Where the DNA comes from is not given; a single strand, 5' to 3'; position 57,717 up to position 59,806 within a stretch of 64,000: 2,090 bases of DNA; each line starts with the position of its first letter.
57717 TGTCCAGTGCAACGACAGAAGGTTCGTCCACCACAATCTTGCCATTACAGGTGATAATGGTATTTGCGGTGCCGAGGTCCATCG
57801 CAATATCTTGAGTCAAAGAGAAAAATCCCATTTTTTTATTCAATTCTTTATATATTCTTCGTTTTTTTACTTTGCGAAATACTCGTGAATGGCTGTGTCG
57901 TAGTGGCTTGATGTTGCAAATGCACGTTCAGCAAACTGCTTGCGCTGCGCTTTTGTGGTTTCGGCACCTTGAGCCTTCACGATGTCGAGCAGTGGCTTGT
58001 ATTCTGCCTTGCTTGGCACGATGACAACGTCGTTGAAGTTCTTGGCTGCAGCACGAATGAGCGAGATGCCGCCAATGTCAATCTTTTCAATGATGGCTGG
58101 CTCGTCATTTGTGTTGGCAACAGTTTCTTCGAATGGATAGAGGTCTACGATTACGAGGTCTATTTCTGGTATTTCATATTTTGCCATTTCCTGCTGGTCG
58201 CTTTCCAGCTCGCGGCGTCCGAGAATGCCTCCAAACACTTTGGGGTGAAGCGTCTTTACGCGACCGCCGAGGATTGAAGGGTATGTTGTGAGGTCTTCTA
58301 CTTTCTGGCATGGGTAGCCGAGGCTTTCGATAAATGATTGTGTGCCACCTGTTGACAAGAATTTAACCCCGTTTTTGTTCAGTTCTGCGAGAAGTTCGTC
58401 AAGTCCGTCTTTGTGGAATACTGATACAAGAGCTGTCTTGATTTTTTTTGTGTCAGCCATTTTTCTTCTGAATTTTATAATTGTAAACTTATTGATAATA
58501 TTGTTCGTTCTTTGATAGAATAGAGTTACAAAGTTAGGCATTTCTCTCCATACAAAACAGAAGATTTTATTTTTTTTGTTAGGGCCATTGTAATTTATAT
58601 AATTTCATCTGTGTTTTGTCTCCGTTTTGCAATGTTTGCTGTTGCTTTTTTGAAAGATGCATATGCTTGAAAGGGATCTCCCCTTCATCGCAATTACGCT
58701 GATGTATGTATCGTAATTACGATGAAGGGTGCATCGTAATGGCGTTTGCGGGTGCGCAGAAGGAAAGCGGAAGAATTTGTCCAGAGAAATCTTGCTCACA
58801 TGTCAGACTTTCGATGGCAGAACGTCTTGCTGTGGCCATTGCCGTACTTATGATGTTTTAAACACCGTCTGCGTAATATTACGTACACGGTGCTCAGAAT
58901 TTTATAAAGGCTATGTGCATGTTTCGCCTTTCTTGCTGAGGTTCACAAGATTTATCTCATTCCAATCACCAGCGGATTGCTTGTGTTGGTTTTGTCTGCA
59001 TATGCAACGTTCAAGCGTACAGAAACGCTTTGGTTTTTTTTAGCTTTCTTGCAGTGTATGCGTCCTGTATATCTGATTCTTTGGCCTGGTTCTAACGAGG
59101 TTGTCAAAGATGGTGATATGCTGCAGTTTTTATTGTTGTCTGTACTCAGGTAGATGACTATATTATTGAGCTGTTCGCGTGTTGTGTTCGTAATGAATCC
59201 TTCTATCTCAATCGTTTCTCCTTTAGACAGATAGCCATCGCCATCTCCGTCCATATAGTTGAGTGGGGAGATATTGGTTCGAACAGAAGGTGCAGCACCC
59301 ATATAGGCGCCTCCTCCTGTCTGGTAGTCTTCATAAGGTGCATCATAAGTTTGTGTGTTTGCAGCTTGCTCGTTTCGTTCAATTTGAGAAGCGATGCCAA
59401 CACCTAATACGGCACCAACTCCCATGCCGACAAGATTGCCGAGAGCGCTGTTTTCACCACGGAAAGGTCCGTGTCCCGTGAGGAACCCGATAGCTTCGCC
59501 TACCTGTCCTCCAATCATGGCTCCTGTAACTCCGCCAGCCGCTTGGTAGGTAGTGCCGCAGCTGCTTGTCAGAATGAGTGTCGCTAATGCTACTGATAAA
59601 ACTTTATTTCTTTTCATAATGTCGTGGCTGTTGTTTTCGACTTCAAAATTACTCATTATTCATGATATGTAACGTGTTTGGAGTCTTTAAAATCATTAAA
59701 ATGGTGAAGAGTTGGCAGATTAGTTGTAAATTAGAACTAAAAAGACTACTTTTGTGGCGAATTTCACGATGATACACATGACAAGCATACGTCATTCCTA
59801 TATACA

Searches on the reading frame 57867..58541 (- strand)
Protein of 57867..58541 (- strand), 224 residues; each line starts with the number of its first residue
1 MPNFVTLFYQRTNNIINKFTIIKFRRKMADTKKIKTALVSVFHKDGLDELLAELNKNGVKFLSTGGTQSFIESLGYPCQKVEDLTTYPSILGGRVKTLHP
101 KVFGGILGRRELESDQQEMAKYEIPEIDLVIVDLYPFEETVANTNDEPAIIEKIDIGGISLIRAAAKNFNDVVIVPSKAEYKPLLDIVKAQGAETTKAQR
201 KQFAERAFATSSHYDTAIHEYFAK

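Call 15: search_protein_families(library=pfam, proteins=[window:57867-58541:-])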
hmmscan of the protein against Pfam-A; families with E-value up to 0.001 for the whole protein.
window:57867-58541:- (224 aa): 2 families
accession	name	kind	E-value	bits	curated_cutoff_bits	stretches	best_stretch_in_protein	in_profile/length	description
PF02142.27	MGS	-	5.6e-17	62.1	24.1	1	48-159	3-93/94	MGS-like domain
PF01808.24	AICARFT_IMPCHas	-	5.4e-13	49.5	25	1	165-223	1-58/311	AICARFT/IMPCHase bienzyme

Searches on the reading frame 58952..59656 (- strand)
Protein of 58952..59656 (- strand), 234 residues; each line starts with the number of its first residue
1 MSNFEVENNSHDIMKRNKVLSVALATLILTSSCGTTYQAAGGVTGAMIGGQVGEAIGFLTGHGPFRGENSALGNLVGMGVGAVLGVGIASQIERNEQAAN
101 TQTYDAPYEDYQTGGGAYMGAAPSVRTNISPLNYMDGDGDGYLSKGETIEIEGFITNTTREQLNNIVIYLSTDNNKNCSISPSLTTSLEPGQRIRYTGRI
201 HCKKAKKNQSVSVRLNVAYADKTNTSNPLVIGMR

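Call 15: search_protein_families(library=pfam, proteins=[window:58952-59656:-])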
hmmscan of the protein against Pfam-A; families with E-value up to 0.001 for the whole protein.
window:58952-59656:- (234 aa): 1 family
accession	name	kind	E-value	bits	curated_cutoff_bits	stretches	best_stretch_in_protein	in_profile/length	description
PF02883.26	Alpha_adaptinC2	-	3.4e-05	24.5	27.6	1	146-223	23-99/111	Adaptin C-terminal domain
